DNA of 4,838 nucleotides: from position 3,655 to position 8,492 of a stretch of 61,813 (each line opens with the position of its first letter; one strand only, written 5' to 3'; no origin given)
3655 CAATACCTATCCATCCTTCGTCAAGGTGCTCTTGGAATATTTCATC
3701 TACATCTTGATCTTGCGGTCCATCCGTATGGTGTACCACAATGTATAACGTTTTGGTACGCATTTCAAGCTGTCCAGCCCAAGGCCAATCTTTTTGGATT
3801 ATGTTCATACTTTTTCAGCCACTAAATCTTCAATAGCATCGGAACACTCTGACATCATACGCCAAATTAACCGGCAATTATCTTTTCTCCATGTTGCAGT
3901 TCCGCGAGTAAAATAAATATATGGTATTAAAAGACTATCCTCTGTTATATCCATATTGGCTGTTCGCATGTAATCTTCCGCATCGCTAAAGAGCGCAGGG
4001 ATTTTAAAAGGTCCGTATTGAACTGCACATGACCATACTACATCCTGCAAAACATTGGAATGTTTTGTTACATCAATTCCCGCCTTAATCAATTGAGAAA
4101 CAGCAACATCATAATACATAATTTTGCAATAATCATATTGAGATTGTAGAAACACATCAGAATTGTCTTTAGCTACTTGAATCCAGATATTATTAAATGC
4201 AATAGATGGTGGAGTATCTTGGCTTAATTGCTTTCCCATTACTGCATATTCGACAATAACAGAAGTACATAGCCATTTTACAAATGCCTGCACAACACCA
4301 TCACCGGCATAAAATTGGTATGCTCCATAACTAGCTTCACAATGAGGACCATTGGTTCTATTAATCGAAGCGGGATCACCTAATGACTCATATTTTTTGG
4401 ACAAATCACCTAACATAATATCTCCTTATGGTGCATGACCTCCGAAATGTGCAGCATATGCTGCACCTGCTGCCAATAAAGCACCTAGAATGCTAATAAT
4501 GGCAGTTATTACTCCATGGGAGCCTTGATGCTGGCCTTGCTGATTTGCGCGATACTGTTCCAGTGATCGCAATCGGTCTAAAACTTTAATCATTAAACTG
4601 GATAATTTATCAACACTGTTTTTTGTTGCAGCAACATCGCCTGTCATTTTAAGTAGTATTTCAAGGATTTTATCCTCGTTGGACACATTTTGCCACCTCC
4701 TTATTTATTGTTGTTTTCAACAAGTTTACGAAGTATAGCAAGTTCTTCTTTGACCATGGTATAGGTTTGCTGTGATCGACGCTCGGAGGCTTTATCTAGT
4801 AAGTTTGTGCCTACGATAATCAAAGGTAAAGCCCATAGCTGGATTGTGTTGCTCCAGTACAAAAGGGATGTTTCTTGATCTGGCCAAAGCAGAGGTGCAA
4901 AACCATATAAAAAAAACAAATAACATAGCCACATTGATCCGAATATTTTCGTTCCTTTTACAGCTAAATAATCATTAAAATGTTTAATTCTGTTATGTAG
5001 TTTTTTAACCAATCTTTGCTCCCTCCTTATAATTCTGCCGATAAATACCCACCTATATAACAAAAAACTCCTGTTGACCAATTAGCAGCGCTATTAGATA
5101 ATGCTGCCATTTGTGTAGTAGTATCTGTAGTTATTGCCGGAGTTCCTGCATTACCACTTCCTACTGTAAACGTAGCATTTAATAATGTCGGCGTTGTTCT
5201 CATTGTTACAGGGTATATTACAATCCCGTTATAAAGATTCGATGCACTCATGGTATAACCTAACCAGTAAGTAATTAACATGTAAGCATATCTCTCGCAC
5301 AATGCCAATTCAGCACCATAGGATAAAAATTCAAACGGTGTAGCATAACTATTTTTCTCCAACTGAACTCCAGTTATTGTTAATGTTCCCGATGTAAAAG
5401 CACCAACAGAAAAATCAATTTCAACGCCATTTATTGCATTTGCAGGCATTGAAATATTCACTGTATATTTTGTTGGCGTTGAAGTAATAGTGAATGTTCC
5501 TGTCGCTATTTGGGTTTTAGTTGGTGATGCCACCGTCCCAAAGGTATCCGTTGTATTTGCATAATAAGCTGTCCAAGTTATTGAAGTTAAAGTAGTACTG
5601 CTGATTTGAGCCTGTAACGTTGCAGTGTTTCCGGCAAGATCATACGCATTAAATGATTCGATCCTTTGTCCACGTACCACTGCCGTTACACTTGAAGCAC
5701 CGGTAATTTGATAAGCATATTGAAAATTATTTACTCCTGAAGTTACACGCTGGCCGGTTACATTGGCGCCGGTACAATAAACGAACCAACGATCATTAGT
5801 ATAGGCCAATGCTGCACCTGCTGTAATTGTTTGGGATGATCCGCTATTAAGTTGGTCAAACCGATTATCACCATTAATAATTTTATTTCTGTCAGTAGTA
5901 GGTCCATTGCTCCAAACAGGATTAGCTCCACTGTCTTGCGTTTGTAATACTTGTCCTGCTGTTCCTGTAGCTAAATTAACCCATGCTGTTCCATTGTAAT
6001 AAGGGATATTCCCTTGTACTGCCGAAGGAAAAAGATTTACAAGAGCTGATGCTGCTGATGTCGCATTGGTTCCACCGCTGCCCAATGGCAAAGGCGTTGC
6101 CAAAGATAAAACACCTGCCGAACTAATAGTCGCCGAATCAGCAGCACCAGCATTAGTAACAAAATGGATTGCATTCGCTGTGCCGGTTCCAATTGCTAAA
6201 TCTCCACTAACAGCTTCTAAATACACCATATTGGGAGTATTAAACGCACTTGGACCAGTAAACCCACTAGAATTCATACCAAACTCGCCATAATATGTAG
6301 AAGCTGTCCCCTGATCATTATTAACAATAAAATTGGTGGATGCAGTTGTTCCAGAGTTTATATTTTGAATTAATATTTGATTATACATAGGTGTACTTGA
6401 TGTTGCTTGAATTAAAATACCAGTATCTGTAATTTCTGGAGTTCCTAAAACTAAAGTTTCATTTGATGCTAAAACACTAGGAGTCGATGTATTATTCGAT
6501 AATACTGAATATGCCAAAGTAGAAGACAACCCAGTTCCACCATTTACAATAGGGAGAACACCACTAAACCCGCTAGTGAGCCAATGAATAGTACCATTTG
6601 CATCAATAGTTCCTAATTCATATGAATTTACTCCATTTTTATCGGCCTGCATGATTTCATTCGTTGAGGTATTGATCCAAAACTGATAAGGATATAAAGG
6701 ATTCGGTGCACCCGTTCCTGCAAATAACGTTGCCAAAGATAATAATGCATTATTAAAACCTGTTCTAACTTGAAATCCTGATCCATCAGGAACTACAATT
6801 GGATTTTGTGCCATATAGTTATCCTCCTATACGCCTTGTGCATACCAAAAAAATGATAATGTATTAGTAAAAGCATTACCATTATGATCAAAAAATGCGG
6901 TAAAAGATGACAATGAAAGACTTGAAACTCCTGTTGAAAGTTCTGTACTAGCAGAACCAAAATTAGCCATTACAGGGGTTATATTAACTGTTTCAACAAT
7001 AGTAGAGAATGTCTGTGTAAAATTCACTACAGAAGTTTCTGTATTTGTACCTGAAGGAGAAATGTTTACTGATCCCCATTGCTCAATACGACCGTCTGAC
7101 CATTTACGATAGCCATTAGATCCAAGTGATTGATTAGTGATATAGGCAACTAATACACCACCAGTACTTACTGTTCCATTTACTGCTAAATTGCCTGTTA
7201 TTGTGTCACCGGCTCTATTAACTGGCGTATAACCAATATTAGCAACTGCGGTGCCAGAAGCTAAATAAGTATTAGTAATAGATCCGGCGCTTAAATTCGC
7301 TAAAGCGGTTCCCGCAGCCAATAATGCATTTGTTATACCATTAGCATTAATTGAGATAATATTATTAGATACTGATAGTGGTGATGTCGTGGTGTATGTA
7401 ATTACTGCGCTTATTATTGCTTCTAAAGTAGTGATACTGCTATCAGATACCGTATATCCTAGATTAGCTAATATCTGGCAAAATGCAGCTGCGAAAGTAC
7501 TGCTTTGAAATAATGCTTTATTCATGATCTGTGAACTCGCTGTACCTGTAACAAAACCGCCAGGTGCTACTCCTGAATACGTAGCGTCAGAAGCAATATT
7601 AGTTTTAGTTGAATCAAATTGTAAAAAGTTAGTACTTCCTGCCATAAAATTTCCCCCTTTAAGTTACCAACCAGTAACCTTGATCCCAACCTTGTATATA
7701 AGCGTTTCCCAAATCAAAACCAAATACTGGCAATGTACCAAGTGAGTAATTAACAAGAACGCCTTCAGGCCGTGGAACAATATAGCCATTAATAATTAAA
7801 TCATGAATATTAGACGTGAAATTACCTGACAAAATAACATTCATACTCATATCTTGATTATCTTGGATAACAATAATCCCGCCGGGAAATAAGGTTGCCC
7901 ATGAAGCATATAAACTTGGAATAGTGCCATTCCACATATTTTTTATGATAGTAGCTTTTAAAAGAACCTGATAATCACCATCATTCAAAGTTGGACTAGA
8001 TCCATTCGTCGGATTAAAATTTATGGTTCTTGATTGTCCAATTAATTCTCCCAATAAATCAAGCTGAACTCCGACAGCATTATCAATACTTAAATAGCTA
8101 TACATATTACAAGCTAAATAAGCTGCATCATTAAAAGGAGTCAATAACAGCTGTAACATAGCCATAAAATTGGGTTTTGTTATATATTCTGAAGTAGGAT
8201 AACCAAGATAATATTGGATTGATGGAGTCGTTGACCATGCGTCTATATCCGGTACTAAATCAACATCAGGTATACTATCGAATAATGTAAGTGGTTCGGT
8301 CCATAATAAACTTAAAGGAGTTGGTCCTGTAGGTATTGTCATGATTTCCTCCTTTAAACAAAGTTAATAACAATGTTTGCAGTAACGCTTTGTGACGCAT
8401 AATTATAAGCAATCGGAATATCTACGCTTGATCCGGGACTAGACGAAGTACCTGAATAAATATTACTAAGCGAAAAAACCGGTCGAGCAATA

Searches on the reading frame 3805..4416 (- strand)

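Call 37: search_protein_families(library=phrogs, proteins=[window:3805-4416:-], max_evalue=0.001)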
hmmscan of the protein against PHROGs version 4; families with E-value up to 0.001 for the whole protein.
window:3805-4416:- (203 aa): 2 families
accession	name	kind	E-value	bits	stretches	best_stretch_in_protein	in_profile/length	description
phrog_26249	-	unknown function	2e-09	36.5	1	2-136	1467-1599/1925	-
phrog_34863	-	unknown function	1.3e-08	34.4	1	2-135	546-675/966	-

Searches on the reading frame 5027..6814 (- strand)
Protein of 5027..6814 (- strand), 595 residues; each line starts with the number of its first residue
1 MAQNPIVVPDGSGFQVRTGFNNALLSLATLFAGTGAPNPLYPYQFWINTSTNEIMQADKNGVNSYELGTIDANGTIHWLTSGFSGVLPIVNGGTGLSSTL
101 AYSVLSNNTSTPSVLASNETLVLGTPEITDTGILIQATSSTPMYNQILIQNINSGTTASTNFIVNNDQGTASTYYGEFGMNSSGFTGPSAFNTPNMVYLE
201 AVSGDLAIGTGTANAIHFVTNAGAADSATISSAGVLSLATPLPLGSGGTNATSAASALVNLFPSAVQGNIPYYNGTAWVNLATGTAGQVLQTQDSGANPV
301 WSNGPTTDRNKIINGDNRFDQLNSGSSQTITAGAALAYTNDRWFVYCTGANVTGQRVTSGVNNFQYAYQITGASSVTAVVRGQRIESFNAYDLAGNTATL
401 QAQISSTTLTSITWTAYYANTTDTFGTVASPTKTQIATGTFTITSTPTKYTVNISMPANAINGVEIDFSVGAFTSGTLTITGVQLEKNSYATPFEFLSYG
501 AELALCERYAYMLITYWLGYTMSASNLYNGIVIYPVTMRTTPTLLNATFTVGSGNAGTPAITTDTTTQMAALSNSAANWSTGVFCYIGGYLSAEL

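Call 37: search_protein_families(library=phrogs, proteins=[window:5027-6814:-], max_evalue=0.001)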
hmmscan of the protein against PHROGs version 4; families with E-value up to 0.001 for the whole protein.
window:5027-6814:- (595 aa): 1 family
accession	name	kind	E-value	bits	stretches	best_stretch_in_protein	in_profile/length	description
phrog_4492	-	tail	3.9e-32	112.4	1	258-578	753-1070/1096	tail fiber protein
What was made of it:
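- The window has its own tail-fibre genes at 5027-7645 (call 37).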

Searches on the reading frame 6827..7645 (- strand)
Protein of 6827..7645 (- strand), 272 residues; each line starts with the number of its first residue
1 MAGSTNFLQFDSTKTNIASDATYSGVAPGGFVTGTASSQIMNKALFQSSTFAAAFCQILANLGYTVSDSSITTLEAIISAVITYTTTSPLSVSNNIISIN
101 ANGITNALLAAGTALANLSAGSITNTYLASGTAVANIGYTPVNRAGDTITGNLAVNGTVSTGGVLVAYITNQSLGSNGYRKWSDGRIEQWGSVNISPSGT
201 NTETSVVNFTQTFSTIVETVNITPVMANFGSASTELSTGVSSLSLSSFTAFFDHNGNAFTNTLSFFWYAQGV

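Call 37: search_protein_families(library=phrogs, proteins=[window:6827-7645:-], max_evalue=0.001)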
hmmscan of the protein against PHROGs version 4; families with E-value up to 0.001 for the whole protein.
window:6827-7645:- (272 aa): 3 families
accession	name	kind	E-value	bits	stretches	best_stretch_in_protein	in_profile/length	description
phrog_15547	-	unknown function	1.6e-05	25.3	1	132-271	241-372/373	-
phrog_1396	-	tail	3.8e-05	24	1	64-271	164-340/504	tail fiber protein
phrog_2557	-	head and packaging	0.00099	18.9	0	72-266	372-529/534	virion structural protein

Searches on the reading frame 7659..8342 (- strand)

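Call 37: search_protein_families(library=phrogs, proteins=[window:7659-8342:-], max_evalue=0.001)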
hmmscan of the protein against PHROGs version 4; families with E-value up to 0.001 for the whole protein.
window:7659-8342:- (227 aa): 2 families
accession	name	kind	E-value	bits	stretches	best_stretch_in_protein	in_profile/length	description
phrog_587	-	head and packaging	2.6e-43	149.7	1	45-217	25-226/392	structural protein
phrog_6277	-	unknown function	2.2e-07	31.6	1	49-144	16-100/280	-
